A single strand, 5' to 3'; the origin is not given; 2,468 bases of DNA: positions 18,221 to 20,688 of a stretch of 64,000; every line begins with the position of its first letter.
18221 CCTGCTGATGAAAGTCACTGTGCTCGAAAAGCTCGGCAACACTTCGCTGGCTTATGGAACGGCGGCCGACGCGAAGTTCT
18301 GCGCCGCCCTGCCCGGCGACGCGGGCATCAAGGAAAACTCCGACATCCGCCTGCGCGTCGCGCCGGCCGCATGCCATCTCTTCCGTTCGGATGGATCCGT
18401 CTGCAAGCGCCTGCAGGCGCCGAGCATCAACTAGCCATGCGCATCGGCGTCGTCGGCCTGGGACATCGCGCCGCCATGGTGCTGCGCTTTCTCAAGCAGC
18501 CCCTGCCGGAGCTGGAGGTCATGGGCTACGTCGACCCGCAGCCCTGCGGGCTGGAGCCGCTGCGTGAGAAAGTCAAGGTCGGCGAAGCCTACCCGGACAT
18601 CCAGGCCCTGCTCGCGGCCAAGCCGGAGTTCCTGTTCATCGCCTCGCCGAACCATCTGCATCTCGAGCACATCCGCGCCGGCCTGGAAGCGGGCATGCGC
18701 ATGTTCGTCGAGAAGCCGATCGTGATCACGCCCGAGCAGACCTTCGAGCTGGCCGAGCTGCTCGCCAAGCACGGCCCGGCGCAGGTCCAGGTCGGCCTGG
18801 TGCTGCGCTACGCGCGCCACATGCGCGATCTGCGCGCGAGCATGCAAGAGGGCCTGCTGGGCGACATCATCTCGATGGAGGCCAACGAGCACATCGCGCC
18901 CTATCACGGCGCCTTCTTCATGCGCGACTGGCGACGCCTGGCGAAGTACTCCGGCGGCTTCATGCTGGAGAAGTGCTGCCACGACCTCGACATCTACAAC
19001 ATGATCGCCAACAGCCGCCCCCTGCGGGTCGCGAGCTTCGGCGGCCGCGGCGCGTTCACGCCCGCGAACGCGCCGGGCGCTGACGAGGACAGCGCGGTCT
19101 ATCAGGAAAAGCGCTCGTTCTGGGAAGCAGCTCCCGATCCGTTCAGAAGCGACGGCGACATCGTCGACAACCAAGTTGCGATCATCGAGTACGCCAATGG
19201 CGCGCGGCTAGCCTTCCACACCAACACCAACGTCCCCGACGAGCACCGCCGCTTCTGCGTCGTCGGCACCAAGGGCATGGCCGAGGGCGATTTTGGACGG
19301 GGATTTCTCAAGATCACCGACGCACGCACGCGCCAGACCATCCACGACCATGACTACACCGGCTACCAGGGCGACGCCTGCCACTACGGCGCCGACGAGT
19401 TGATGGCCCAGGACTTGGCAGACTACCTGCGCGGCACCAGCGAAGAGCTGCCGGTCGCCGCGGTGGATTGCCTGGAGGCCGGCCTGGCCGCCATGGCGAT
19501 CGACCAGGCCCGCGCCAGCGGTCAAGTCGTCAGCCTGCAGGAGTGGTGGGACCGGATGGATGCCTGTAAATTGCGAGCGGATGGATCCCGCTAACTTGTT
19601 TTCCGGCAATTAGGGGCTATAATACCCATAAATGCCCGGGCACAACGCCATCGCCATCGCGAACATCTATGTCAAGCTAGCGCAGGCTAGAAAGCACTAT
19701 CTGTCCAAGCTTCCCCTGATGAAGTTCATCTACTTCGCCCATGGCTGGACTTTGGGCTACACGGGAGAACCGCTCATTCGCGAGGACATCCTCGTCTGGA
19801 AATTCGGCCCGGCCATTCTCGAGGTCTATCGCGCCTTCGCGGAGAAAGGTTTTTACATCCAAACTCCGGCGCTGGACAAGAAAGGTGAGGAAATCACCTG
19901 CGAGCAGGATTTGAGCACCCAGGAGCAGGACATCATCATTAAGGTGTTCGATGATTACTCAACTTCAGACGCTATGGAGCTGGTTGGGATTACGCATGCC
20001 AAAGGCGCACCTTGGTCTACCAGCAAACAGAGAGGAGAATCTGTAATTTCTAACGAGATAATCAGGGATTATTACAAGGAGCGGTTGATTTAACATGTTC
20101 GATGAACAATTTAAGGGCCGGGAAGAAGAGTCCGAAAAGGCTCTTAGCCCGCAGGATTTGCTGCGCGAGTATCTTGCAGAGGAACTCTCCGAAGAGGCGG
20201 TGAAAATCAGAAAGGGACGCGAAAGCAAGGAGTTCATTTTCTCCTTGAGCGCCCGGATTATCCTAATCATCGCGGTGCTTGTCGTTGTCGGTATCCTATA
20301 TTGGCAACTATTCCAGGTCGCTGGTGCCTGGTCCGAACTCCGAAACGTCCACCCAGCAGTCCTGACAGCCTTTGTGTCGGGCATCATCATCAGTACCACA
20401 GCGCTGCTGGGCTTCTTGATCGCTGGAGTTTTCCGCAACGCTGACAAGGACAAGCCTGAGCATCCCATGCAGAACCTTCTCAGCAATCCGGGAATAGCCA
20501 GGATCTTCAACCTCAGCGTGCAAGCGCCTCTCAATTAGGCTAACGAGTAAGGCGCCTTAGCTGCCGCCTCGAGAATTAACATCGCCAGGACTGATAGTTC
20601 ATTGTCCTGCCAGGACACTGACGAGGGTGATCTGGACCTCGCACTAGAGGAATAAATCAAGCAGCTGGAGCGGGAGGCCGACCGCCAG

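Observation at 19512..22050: Two tandem mosaic cassettes: Panacea(DUF4065) antitoxin-like gene + 2-TM acidic protein + 56-aa TM peptide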

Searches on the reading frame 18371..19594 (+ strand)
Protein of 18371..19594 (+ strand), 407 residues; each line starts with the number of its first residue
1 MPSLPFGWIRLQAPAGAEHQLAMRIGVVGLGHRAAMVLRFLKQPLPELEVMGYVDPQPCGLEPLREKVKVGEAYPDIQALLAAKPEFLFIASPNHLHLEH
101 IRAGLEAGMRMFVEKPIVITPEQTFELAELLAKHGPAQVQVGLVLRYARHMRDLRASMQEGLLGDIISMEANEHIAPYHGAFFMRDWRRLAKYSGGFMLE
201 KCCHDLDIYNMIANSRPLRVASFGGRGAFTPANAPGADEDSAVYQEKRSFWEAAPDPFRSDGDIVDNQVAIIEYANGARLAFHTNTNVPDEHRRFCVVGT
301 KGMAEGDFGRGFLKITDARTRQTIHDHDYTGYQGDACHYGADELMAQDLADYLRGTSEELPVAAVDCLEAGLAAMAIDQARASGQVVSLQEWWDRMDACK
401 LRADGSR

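Call 5: search_protein_families(library=pfam, proteins=[window:18371-19594:+], max_evalue=0.1)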
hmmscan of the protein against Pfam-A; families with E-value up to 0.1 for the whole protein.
window:18371-19594:+ (407 aa): 3 families
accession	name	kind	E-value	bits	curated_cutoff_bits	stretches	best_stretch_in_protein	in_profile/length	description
PF01408.29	GFO_IDH_MocA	-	1.4e-20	74.7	24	1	23-142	1-119/120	Oxidoreductase family, NAD-binding Rossmann fold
PF22725.1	GFO_IDH_MocA_C3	-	5.1e-15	56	27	1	152-304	2-123/124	GFO/IDH/MocA C-terminal domain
PF02894.22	GFO_IDH_MocA_C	-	6.3e-13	49.5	22.9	1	159-310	5-133/218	Oxidoreductase family, C-terminal alpha/beta domain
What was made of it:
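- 18437..19594 (+): GFO/IDH/MocA oxidoreductase gene (native host gene). Its last ~87 nt (19508-19594) form the left end of repeat unit 1. Pfam PF01408, PF22725 and PF02894 (call 5).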

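Call 6: search_protein_families(library=ncbifam, proteins=[window:18371-19594:+], max_evalue=0.1)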
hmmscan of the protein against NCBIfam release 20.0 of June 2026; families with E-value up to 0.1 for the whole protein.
window:18371-19594:+ (407 aa): 9 families
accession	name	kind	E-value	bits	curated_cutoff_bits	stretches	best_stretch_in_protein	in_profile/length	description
TIGR04380.1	myo_inos_iolG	equivalog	7.5e-23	80.9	355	1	23-226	2-198/330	inositol 2-dehydrogenase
NF040723.1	UDP-GlcNAcDh_Arch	equivalog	2.9e-18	66.4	450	1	23-217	1-181/302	UDP-N-acetylglucosamine 3-dehydrogenase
NF052679.1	InsChiInosDhIolG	equivalog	2.8e-11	43.1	540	1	22-172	2-154/343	bifunctional inositol 2-dehydrogenase/D-chiro-inositol 1-dehydrogenase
NF008607.0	PRK11579.1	subfamily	2e-08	33.6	330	1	86-207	66-183/346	oxidoreductase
NF041392.1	XylDh_Gfo6_Halo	equivalog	2.9e-06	26.3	350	1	88-173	86-170/350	D-xylose 1-dehydrogenase Gfo6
NF052479.1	LevoglcsnDh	equivalog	0.0011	17.7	650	1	88-170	77-158/386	levoglucosan dehydrogenase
NF007574.0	PRK10206.1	equivalog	0.0054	15.8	352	1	90-171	71-151/345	oxidoreductase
NF058561.1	BT_2158_fam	equivalog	0.043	12.4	750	0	88-171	100-182/487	glycoside 3-dehydrogenase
TIGR03161.1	ribazole_CobZ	equivalog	0.052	13.9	152.5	0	323-372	67-115/140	alpha-ribazole phosphatase CobZ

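Call 22: find_related_loci(query=window:18437-19594:+, collection=genome_contigs, flank=6000)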
Query window:18437-19594:+ (385 aa) in genome_contigs; peptide patterns used: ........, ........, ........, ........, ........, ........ (x = any residue, [..] = any of these).
600 stretches matched a pattern (row limit reached: there are more); 583 encode a relative of the query (tblastn E <= 1e-3); the best 80 are kept; 80 distinct loci.
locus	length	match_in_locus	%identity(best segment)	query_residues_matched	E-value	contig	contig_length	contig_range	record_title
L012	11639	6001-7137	77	1-380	0e+0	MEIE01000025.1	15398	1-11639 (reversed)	MAG: Betaproteobacteria bacterium AqS2 AqS2_scaffold_25, whole genome shotgun sequence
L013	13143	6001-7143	63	1-380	1e-163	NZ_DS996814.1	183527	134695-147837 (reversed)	Pseudovibrio sp. JE062 scf_1106541214832, whole genome shotgun sequence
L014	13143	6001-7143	63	1-380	9e-162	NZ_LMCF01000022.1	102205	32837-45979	Pseudovibrio sp. Ad37 AD37_contig000022, whole genome shotgun sequence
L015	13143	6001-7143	63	1-380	5e-162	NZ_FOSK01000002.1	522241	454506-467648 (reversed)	Pseudovibrio ascidiaceicola strain DSM 16392, whole genome shotgun sequence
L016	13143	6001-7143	62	1-380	1e-160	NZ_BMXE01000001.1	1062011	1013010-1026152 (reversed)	Pseudovibrio japonicus strain KCTC 12861 sequence01, whole genome shotgun sequence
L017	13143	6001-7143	61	1-380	4e-158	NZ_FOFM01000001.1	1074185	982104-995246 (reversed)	Pseudovibrio axinellae strain DSM 24994, whole genome shotgun sequence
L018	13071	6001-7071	64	25-380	9e-158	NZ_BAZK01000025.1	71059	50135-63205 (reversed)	Pseudovibrio denitrificans JCM 12308, whole genome shotgun sequence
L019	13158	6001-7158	60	1-385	3e-156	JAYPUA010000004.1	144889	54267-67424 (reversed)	MAG: Deltaproteobacteria bacterium isolate 139589_S190_rosella_bins.tsv.111 NODE_59_length_144889_cov_12.366489, whole g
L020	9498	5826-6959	60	1-380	3e-154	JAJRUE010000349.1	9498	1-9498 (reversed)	MAG: Alphaproteobacteria bacterium isolate Dive96_bin10.157 k141_5280642, whole genome shotgun sequence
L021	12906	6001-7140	57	1-380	2e-151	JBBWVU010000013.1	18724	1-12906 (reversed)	MAG: Paracoccaceae bacterium isolate OC3_3000m_MAG_18 OC3_3000m_contig_638144, whole genome shotgun sequence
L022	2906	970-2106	59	1-380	8e-159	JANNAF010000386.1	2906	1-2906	MAG: Rhodobacterales bacterium isolate OTE_78_metabat_510 OTE_78_k141_558734, whole genome shotgun sequence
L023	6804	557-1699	58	1-376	3e-151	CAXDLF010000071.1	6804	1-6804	MAG TPA_asm: uncultured Gammaproteobacteria bacterium isolate SRR5788084_concoct_55 genome assembly, contig: ERZ2439444.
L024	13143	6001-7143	57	1-376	1e-150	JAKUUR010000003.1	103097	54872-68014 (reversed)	MAG: Candidatus Thioglobus autotrophicus isolate ALOHA_A2.5_138 A2.5-Thioglobus-1_3, whole genome shotgun sequence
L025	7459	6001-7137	59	1-380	3e-150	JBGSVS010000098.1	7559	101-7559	MAG: Tabrizicola sp. isolate JTS-AC462 k141_2640123, whole genome shotgun sequence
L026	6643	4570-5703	59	1-380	1e-150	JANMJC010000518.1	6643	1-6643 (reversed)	MAG: Paracoccaceae bacterium isolate OTE_64_metabat_59 OTE_64_k141_1963719, whole genome shotgun sequence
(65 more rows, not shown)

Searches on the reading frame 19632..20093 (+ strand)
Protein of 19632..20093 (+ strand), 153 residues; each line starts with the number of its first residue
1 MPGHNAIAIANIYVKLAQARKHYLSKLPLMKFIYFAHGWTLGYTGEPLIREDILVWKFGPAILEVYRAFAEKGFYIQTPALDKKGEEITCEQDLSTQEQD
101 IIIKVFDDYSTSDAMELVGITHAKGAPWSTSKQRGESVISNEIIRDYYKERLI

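Call 5: search_protein_families(library=pfam, proteins=[window:19632-20093:+], max_evalue=0.1)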
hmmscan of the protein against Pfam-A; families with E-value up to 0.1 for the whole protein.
window:19632-20093:+ (153 aa): 1 family
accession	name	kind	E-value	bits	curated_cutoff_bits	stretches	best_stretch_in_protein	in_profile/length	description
PF13274.11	SocA_Panacea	-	1.6e-16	61.7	25.7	1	29-128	1-112/113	Antitoxin SocA-like, Panacea domain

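Call 6: search_protein_families(library=ncbifam, proteins=[window:19632-20093:+], max_evalue=0.1)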
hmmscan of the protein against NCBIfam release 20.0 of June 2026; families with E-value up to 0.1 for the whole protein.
window:19632-20093:+ (153 aa): 1 family
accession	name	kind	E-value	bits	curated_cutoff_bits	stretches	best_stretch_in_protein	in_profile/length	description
NF047745.1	SocA_antitoxin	equivalog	3.2e-22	79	190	1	6-149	3-156/176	type VI toxin-antitoxin system SocA family antitoxin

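Call 39: search_protein_families(library=padloc, proteins=[window:19632-20093:+], max_evalue=0.1)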
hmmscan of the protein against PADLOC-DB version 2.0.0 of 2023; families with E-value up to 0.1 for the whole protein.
window:19632-20093:+ (153 aa): 0 families

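Call 40: search_protein_families(library=phrogs, proteins=[window:19632-20093:+], max_evalue=0.1)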
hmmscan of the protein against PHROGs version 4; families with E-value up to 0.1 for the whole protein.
window:19632-20093:+ (153 aa): 2 families
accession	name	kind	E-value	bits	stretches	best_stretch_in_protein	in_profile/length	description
phrog_1281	-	unknown function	4.5e-30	105.8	1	5-152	9-154/195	-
phrog_10390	-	unknown function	1.4e-27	98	1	22-150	163-293/299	-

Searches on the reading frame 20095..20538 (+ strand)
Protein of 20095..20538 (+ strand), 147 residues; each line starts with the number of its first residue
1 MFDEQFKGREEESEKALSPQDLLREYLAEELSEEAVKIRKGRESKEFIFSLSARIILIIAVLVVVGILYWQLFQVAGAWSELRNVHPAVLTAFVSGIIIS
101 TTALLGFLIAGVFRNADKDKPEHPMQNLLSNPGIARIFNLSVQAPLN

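Call 5: search_protein_families(library=pfam, proteins=[window:20095-20538:+], max_evalue=0.1)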
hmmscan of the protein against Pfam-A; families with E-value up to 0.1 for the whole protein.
window:20095-20538:+ (147 aa): 1 family
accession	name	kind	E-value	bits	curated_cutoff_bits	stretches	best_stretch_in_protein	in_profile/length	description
PF04547.17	Anoctamin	-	0.065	12.5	28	1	13-101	98-171/460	Calcium-activated chloride channel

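Call 6: search_protein_families(library=ncbifam, proteins=[window:20095-20538:+], max_evalue=0.1)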
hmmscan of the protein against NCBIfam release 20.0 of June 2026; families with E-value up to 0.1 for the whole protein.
window:20095-20538:+ (147 aa): 2 families
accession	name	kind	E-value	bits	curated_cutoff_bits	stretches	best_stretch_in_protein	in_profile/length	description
TIGR02003.1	PTS-II-BC-unk1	hypoth_equivalog_domain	0.037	12.5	649.85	1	79-131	292-342/547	PTS transporter subunit IIBC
NF033218.1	anchor_AmaP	equivalog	0.072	12.9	55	1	54-115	6-72/166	alkaline shock response membrane anchor protein AmaP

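Call 39: search_protein_families(library=padloc, proteins=[window:20095-20538:+], max_evalue=0.1)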
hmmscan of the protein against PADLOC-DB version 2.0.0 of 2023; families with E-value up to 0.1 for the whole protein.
window:20095-20538:+ (147 aa): 1 family
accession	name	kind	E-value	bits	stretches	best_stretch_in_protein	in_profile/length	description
PDLC04057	PD-T4-6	-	0.015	12.3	1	24-72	296-343/443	-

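Call 40: search_protein_families(library=phrogs, proteins=[window:20095-20538:+], max_evalue=0.1)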
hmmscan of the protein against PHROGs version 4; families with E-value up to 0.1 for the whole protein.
window:20095-20538:+ (147 aa): 0 families

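Call 43: list_cluster_members(proteins=[P0001, window:20095-20538:+, window:19632-20093:+, window:20910-21356:+, window:21861-22031:+, window:22068-22532:+])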
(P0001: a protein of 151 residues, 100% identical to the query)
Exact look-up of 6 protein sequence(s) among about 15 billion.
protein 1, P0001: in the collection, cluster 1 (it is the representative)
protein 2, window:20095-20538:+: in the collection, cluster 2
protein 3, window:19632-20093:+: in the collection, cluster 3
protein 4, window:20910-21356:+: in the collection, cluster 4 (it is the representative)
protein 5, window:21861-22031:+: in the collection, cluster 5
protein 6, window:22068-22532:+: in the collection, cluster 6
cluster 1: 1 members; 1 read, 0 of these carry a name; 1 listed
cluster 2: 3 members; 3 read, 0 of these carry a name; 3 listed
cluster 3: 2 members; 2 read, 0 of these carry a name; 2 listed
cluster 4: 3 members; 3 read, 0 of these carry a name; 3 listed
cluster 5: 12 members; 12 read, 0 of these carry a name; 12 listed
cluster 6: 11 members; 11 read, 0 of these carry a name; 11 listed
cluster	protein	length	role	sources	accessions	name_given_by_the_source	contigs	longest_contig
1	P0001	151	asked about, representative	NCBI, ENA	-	-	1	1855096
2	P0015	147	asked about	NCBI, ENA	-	-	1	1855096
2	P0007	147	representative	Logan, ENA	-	-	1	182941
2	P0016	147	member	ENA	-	-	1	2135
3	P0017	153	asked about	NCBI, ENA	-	-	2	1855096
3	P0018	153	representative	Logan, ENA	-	-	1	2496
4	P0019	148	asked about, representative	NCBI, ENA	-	-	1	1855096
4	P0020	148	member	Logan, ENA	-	-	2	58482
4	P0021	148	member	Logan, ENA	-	-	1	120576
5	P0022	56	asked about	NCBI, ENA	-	-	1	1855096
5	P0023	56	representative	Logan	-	-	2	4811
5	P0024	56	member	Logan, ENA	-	-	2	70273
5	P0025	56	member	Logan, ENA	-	-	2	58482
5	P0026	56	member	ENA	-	-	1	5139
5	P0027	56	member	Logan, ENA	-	-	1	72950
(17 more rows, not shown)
